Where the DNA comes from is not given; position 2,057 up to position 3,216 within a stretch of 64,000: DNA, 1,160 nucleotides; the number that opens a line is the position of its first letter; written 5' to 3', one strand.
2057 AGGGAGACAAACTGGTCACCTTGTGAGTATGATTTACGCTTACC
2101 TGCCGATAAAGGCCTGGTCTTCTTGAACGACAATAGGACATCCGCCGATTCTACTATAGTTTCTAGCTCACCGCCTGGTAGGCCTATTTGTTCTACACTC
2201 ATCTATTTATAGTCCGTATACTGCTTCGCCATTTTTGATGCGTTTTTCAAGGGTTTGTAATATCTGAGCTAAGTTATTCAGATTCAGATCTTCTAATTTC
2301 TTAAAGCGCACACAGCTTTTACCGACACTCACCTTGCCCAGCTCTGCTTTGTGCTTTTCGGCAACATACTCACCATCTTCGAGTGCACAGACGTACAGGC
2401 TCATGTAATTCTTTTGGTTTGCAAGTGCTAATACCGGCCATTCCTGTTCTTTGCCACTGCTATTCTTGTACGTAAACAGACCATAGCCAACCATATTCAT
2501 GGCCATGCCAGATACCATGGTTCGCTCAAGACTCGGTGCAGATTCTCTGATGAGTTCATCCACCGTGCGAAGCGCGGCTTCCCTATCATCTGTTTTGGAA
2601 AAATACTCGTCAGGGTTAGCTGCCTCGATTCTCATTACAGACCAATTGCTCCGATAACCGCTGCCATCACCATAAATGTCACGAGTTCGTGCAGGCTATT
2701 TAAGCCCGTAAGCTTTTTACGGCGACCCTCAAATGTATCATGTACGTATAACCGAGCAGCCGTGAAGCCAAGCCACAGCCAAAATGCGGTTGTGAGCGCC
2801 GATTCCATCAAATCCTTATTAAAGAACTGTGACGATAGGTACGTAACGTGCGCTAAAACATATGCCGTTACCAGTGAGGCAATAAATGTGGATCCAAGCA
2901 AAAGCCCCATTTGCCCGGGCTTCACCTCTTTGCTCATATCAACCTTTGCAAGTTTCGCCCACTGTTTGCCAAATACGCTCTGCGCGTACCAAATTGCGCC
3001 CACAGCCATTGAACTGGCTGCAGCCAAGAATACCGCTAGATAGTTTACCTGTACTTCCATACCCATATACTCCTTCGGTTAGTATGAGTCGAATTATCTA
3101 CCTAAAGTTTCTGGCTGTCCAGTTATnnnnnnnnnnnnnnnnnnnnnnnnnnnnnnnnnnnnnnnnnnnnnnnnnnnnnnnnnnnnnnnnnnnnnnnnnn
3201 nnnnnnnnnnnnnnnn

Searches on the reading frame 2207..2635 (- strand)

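Call 3: search_protein_families(library=pfam, proteins=[window:2207-2635:-], max_evalue=1)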
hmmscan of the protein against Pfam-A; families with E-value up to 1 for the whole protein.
window:2207-2635:- (142 aa): 1 family
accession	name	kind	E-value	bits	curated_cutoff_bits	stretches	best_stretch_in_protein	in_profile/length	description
PF08818.16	DUF1801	-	2.3e-10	41.2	27.2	1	19-127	2-82/85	Domain of unknown function (DU1801)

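Call 45: search_protein_families(library=padloc, proteins=[window:2207-2635:-], max_evalue=1)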
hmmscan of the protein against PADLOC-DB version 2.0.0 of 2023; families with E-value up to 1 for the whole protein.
window:2207-2635:- (142 aa): 0 families

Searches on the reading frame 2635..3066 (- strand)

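Call 3: search_protein_families(library=pfam, proteins=[window:2635-3066:-], max_evalue=1)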
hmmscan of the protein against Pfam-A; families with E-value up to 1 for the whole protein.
window:2635-3066:- (143 aa): 1 family
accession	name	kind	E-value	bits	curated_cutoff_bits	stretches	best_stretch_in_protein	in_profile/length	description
PF08570.15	DUF1761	-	1.5e-26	93.5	31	1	10-139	1-123/123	Protein of unknown function (DUF1761)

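Call 45: search_protein_families(library=padloc, proteins=[window:2635-3066:-], max_evalue=1)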
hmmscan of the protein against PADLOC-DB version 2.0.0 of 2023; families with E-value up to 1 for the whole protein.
window:2635-3066:- (143 aa): 1 family
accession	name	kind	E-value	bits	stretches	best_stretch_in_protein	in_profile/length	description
PDLC00690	Effector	-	0.012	13.4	1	33-79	36-82/187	2TM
